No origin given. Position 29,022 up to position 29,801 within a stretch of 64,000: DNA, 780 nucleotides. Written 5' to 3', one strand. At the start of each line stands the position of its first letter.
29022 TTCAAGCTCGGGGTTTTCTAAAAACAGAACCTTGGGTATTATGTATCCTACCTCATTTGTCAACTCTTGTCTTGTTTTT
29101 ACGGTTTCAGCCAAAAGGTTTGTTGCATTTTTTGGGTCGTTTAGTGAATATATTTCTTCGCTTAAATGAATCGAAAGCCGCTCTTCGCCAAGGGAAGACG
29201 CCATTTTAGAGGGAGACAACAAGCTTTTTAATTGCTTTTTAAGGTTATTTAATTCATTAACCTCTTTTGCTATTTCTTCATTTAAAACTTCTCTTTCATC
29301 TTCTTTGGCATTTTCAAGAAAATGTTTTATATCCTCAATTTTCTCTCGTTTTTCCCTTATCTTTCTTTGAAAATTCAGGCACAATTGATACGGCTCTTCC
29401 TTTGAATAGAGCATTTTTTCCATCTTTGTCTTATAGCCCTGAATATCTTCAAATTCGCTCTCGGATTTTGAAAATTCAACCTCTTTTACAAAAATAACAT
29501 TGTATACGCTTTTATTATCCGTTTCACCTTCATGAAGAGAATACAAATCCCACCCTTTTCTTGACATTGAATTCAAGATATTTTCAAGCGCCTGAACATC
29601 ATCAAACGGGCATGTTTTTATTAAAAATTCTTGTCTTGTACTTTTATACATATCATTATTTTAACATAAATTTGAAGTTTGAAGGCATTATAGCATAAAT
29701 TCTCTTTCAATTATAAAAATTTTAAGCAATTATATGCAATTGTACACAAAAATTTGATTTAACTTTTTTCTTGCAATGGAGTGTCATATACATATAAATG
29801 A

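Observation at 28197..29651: Orphan soluble FlhA/SctV cytoplasmic-domain protein lacking the membrane export gate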

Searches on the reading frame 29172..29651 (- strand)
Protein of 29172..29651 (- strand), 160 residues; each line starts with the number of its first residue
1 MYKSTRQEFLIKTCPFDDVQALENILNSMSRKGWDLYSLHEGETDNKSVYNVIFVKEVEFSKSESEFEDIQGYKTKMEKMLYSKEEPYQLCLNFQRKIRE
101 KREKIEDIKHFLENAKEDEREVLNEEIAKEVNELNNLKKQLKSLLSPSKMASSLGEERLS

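Call 24: search_protein_families(library=pfam, proteins=[window:29172-29651:-], max_evalue=10)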
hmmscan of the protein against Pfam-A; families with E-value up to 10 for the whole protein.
window:29172-29651:- (160 aa): 10 families
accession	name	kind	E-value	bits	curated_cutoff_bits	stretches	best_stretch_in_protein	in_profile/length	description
PF00458.25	WHEP-TRS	-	0.003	18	32.5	1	124-144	22-42/53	WHEP-TRS domain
PF03462.23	PCRF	-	0.01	16.1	24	1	73-149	20-95/194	PCRF domain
PF03148.19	Tektin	-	0.016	14.4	34.3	2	59-143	65-148/383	Tektin family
PF06877.16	RraB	-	0.064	14.2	23.3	1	16-60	30-74/102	Regulator of ribonuclease activity B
PF13783.11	DUF4177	-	0.15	12.7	25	1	19-52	20-60/65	Domain of unknown function (DUF4177)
PF18052.6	Rx_N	-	0.27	11.8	27.7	1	85-135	14-62/93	Rx N-terminal domain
PF18035.6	Bap31_Bap29_C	-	0.36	11.4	30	1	120-144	3-27/52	Bap31/Bap29 cytoplasmic coiled-coil domain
PF21100.3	MCM_C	-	0.42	10.9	27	0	97-134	13-47/64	MCM protein C-terminal winged helix-turn-helix domain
PF07851.19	TMEM120A-B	-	1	9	29.8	1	61-142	8-90/324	TMEM120A/B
PF17253.7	DUF5320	-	1.6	10.4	27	1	108-144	63-99/99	Family of unknown function (DUF5320)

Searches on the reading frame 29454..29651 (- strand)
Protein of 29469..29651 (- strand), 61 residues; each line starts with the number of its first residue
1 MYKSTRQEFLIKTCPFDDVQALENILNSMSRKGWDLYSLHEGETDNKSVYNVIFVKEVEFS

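Call 24: search_protein_families(library=pfam, proteins=[window:29469-29651:-], max_evalue=10)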
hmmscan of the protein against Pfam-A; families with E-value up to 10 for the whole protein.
window:29469-29651:- (61 aa): 3 families
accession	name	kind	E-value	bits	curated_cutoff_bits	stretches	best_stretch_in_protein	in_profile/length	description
PF13783.11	DUF4177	-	0.05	14.3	25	1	19-54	20-62/65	Domain of unknown function (DUF4177)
PF13710.12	ACT_5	-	0.19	12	27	1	18-53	2-37/62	ACT domain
PF21100.3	MCM_C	-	0.21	11.9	27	0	39-53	30-44/64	MCM protein C-terminal winged helix-turn-helix domain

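Call 52: search_protein_families(library=pfam, alignment_id=A2, max_evalue=0.1)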
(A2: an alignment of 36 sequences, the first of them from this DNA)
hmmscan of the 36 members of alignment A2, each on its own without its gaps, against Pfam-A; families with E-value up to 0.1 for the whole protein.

A. member 1, seq(66 aa): 1 family
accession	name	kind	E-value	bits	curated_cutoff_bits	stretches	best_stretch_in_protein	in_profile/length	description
PF13783.11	DUF4177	-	0.056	14.1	25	1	19-54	20-62/65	Domain of unknown function (DUF4177)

B. families by the number of members that match (of 36 scanned): 10 families
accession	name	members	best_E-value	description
PF13783.11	DUF4177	32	8.8e-05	Domain of unknown function (DUF4177)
PF11193.13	DUF2812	8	0.028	Protein of unknown function (DUF2812)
PF06877.16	RraB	7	0.0087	Regulator of ribonuclease activity B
PF21100.3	MCM_C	1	0.014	MCM protein C-terminal winged helix-turn-helix domain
PF24526.1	ABCA12_C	1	0.014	ABCA12-like, C-terminal domain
PF13159.12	DUF3994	1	0.03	Domain of unknown function (DUF3994)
PF12357.13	PLD_C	1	0.051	Phospholipase D C terminal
PF11447.13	DUF3201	1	0.052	Protein of unknown function (DUF3201)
PF20451.3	Calmod_bind_M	1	0.071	Calmodulin binding protein central domain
PF22799.2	PIR1-like_C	1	0.091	Cell wall mannoprotein PIR1-like, C-terminal domain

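Call 57: predict_structure(alignment_id=A2)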
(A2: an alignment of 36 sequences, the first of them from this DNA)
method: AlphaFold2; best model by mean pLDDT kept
length: 66 residues; sequences in the alignment: 36
mean_pLDDT: 90.9   pTM: 0.71
mean pLDDT of the five models: 90.9, 88.2, 88.1, 88.0, 87.7
residues with pLDDT >= 90: 52; 70-90: 7; 50-70: 6; < 50: 1
segments of 3 or more residues with pLDDT < 50: none
pLDDT, mean of each block of 10 residues (from residue 1): 85 96 98 97 94 94 61
secondary structure, 60 per line:
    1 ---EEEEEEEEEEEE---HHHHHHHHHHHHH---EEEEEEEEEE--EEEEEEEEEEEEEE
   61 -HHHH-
elements in order: E4-15 H19-31 E35-44 E47-60 H62-65

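Call 60: fold_search(model_id=the predicted structure, library=pdb)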
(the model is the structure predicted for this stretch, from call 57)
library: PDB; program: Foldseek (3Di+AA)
matches with E <= 10: 1571; with E <= 0.001: 0
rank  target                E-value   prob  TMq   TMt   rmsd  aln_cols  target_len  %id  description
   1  6dzs_A                6.2e-03  1.00  0.56  0.12   3.2        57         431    7  Mycobacterial homoserine dehydrogenase ThrA in complex with NADP (released 2018-07-18)
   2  3onr_B                8.1e-03  1.00  0.48  0.47   4.8        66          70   12  Crystal structure of the calcium chelating immunodominant antigen, calcium dodecin (Rv0379),from Mycobacterium tubercu (released 2011-03-16)
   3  6r1e_A                1.1e-02  0.99  0.47  0.45   5.0        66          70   15  Structure of dodecin from Streptomyces coelicolor (released 2019-03-27)
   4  6ri3_A                1.6e-02  0.99  0.46  0.46   5.3        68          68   15  Dodecin from Streptomyces davaonensis (released 2020-05-13)
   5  3ngr                  1.8e-02  0.99  0.52  0.33   3.2        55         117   24  Crystal structure of Leishmania nucleoside diphosphate kinase b with unordered nucleotide-binding loop. (released 2011-04-27)
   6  3onr_A                1.8e-02  0.99  0.50  0.48   4.5        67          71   13  Crystal structure of the calcium chelating immunodominant antigen, calcium dodecin (Rv0379),from Mycobacterium tubercu (released 2011-03-16)
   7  9bwn                  2.4e-02  0.99  0.49  0.43   6.5        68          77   16  Nanoparticle Crystal Structure of a Thermostabilized Mutant Rv1498A Flavoprotein from Mycobacterium tuberculosis (released 2025-11-26)
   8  6u9d_K                2.9e-02  0.97  0.50  0.18   3.4        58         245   14  Saccharomyces cerevisiae acetohydroxyacid synthase (released 2020-07-15)
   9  1tiq_A                3.1e-02  0.99  0.54  0.24   3.0        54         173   11  Crystal Structure of an Acetyltransferase (PaiA) in complex with CoA and DTT from Bacillus subtilis, Northeast Structu (released 2004-07-13)
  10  2yiz_A                3.3e-02  0.98  0.48  0.47   4.9        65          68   12  X-ray structure of Mycobacterium tuberculosis Dodecin (released 2011-10-12)
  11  3onr_J                4.3e-02  0.96  0.49  0.48   4.9        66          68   12  Crystal structure of the calcium chelating immunodominant antigen, calcium dodecin (Rv0379),from Mycobacterium tubercu (released 2011-03-16)
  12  6dzs_C                4.9e-02  0.98  0.54  0.11   3.4        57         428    7  Mycobacterial homoserine dehydrogenase ThrA in complex with NADP (released 2018-07-18)
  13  2yj0_A                4.9e-02  0.92  0.42  0.42   4.9        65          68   14  X-ray structure of chemically engineered Mycobacterium tuberculosis Dodecin (released 2011-10-12)
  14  9foi_D                6.0e-02  0.99  0.59  0.21   7.0        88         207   11  Structure of human KCTD1 (released 2025-06-25)
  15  6s4l_D                6.0e-02  0.99  0.61  0.21   7.1        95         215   12  Structure of human KCTD1 (released 2020-07-15)
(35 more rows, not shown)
